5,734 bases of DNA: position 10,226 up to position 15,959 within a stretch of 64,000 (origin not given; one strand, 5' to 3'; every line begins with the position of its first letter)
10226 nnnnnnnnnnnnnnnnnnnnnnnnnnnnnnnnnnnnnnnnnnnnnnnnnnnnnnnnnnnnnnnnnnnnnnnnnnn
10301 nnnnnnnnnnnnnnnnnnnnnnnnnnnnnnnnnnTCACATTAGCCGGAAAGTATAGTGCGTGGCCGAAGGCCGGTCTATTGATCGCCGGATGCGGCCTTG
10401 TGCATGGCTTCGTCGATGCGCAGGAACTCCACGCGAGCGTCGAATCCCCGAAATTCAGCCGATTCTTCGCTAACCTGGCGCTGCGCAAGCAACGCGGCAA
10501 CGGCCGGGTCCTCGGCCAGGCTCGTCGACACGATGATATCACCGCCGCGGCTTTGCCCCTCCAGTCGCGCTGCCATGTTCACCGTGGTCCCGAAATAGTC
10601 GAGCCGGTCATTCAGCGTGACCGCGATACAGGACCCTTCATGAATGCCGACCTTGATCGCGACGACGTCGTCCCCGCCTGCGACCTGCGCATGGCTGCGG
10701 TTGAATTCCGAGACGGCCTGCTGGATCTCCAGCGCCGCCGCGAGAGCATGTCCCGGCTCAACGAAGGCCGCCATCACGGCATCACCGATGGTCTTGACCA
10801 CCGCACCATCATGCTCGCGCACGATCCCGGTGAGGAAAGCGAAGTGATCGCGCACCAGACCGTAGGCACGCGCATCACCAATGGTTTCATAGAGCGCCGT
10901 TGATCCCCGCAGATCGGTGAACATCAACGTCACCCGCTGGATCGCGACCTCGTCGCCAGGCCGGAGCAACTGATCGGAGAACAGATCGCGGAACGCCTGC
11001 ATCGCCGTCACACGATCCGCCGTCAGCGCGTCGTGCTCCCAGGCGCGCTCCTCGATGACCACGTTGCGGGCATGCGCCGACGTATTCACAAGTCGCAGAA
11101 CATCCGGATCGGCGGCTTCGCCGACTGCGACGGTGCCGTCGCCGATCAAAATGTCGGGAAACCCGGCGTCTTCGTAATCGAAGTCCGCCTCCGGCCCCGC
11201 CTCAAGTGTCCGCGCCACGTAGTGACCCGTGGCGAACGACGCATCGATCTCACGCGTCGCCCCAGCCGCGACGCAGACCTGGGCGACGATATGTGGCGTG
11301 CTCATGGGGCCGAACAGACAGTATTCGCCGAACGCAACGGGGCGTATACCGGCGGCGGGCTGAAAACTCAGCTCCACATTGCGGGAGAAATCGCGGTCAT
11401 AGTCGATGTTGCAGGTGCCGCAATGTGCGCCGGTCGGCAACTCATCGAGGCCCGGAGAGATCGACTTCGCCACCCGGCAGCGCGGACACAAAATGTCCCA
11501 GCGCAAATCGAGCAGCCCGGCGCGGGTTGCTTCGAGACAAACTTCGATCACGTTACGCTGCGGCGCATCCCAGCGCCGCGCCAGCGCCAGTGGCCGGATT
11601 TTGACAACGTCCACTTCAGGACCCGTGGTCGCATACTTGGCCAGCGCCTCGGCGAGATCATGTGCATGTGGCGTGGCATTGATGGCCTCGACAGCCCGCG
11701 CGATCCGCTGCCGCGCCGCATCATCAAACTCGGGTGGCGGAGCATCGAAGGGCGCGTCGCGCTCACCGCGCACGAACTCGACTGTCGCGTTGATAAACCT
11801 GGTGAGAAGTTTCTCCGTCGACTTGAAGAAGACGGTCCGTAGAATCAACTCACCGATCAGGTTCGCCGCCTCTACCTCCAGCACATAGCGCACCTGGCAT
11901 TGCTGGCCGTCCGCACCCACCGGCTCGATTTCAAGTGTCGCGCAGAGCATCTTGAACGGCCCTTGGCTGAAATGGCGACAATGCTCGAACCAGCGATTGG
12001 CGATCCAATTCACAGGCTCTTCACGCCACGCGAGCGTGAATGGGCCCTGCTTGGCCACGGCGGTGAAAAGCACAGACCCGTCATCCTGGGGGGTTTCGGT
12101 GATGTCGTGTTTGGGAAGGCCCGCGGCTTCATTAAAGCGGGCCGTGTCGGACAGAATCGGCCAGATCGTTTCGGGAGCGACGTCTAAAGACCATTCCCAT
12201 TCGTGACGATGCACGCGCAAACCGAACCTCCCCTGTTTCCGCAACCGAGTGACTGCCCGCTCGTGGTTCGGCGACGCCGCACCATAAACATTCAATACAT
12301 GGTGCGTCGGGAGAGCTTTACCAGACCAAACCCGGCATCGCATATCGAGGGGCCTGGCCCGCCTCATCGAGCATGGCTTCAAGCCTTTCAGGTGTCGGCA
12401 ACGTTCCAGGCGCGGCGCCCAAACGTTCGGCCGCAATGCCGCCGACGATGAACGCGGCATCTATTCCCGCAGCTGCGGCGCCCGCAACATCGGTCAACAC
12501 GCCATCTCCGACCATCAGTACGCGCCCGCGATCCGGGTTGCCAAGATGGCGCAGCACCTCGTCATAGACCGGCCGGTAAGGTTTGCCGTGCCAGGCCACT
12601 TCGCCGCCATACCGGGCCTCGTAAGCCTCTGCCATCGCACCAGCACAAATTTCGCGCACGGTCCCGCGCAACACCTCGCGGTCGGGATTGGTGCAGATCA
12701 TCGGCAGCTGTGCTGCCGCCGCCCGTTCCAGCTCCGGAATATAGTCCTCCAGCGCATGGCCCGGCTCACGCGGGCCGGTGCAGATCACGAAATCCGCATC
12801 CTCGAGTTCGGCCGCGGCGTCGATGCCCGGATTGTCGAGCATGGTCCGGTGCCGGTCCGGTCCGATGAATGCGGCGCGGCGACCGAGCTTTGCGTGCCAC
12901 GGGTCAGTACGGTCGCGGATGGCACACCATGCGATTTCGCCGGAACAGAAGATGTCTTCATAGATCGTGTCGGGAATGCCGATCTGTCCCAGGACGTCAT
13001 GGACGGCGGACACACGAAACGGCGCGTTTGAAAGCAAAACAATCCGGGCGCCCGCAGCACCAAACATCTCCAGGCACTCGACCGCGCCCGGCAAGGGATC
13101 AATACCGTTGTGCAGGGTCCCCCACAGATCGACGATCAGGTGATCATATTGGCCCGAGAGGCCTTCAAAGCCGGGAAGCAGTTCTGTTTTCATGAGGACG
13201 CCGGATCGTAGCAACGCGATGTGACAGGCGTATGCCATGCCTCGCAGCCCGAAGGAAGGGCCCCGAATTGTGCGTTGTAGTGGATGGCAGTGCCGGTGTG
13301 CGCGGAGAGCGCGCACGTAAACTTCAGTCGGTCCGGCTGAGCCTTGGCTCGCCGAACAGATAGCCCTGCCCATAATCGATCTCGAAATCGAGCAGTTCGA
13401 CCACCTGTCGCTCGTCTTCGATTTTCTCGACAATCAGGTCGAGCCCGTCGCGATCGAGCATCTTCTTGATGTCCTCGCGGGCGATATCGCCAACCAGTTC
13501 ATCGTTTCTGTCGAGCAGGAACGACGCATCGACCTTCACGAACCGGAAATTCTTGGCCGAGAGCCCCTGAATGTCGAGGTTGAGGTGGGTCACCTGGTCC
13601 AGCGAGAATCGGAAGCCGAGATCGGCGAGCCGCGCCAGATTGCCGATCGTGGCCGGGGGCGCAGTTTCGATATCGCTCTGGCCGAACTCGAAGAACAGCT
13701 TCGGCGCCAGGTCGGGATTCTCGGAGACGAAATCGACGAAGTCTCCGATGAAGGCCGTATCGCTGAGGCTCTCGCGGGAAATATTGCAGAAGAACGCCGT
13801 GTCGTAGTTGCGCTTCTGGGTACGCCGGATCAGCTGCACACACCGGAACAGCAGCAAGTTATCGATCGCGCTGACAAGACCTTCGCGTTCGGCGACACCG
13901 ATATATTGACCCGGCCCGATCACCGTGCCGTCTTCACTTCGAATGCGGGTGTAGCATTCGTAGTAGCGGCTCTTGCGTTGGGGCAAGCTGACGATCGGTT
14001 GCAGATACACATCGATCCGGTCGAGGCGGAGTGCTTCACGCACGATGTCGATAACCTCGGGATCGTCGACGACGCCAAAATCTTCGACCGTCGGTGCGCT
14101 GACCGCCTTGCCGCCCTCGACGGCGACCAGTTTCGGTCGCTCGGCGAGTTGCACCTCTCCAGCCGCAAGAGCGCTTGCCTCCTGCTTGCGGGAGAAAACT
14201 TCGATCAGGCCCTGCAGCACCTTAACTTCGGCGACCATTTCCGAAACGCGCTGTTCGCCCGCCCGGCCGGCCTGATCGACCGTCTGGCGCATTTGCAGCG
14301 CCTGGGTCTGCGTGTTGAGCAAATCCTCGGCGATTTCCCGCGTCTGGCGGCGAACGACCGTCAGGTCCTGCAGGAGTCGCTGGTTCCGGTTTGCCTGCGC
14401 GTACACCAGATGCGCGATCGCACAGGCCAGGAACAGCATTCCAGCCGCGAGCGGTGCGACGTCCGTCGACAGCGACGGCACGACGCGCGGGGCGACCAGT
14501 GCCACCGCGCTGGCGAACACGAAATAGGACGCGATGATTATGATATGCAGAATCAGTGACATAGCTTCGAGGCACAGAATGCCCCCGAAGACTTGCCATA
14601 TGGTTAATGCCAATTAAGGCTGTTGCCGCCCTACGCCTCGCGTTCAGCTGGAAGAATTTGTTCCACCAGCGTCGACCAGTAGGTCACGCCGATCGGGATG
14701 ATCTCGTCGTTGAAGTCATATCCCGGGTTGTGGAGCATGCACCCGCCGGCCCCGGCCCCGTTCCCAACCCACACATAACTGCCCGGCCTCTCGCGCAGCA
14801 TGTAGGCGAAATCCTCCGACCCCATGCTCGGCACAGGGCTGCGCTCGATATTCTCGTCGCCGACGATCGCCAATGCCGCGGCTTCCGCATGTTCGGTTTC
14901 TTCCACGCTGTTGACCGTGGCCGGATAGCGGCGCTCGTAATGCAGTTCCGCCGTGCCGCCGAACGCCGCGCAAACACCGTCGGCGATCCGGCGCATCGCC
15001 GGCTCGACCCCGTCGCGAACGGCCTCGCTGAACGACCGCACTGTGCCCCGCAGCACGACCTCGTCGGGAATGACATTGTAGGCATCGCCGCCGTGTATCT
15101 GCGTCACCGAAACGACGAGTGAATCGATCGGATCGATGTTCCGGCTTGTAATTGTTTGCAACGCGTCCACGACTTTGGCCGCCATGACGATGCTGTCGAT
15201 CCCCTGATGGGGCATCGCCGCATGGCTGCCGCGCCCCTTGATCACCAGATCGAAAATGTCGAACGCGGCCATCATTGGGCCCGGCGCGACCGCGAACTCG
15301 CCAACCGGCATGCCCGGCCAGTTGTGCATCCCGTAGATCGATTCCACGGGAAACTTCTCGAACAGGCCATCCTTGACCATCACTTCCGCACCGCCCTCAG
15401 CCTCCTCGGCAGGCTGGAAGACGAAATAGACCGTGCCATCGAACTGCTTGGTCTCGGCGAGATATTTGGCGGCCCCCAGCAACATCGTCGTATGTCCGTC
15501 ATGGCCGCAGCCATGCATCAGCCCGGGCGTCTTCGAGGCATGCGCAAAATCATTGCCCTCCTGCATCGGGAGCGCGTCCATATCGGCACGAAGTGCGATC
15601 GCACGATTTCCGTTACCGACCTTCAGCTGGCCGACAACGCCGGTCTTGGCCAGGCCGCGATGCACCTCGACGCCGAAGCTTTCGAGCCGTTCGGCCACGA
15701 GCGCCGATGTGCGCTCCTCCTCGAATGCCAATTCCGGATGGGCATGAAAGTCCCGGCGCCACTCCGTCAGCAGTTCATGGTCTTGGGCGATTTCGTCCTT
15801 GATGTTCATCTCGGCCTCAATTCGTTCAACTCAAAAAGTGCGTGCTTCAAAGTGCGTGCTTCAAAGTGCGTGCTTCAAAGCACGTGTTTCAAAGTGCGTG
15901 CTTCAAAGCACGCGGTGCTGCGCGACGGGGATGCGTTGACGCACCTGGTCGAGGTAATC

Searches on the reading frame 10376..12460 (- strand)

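Call 34: search_protein_families(library=pfam, proteins=[window:10376-12460:-], max_evalue=0.0001)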
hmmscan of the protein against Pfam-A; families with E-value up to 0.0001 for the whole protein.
window:10376-12460:- (694 aa): 2 families
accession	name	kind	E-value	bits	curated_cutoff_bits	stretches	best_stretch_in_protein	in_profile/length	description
PF00211.25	Guanylate_cyc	-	9.6e-22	77.9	21.9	1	507-647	6-150/183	Adenylate and Guanylate cyclase catalytic domain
PF19363.4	DUF5939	-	2.4e-12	47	22.5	1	267-376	17-127/281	Family of unknown function (DUF5939)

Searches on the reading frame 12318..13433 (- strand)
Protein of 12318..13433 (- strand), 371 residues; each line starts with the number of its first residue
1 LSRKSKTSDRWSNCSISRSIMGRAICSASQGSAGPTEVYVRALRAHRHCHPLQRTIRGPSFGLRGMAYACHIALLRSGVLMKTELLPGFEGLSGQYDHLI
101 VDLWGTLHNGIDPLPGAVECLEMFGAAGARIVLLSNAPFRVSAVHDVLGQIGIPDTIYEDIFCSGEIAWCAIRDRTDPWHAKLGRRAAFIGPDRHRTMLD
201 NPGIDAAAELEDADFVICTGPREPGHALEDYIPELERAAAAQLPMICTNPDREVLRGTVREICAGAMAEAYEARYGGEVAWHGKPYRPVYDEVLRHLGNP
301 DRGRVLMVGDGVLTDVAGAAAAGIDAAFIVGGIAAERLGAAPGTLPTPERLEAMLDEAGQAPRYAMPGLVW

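Call 32: search_protein_families(library=pfam, proteins=[window:12318-13433:-], max_evalue=0.0001)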
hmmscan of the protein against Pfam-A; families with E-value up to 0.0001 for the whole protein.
window:12318-13433:- (371 aa): 3 families
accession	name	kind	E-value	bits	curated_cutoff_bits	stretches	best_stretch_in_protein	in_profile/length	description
PF00702.32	Hydrolase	-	2.8e-13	51.2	26.4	1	96-323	1-191/191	haloacid dehalogenase-like hydrolase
PF13344.12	Hydrolase_6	-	7.5e-12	45.6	27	1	100-204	2-100/101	Haloacid dehalogenase-like hydrolase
PF13242.12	Hydrolase_like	-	1.2e-10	41.5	22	1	283-337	3-56/75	HAD-hyrolase-like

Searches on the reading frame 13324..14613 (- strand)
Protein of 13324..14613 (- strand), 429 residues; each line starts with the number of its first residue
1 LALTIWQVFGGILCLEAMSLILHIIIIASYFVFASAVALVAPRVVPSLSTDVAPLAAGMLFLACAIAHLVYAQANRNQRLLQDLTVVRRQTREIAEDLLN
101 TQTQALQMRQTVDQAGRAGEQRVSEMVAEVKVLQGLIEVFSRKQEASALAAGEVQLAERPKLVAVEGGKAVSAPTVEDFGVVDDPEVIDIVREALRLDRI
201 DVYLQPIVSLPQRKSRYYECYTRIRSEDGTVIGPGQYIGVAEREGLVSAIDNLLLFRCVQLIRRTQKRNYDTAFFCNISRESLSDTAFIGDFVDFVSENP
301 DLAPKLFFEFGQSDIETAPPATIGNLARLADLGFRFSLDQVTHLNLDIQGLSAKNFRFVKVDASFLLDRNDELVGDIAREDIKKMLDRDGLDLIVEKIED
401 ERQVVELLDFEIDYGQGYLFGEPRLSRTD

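Call 32: search_protein_families(library=pfam, proteins=[window:13324-14613:-], max_evalue=0.0001)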
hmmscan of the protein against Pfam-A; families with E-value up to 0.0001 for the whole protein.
window:13324-14613:- (429 aa): 1 family
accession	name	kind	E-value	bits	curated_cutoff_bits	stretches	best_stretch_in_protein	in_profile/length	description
PF00563.25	EAL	-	2.1e-40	139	31.3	1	191-423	4-236/236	EAL domain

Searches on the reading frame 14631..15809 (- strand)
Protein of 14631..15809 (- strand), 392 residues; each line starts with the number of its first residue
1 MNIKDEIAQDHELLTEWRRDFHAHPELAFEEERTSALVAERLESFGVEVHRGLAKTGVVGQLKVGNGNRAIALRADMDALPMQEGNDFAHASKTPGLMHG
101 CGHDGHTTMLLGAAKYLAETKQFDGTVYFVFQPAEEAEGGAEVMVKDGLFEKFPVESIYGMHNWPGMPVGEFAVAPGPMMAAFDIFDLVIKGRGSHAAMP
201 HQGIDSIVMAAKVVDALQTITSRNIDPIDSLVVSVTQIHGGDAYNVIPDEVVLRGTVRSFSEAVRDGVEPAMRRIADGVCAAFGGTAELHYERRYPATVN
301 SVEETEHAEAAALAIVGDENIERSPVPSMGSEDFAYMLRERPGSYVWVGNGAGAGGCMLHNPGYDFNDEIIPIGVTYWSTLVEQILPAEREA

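Call 32: search_protein_families(library=pfam, proteins=[window:14631-15809:-], max_evalue=0.0001)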
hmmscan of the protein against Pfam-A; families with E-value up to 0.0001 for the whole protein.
window:14631-15809:- (392 aa): 2 families
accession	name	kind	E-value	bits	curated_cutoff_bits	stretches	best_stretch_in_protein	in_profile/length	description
PF01546.33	Peptidase_M20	-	8.7e-47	160.1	24.6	1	72-383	1-205/206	Peptidase family M20/M25/M40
PF07687.19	M20_dimer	-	1.4e-12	48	21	1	187-276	10-99/107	Peptidase dimerisation domain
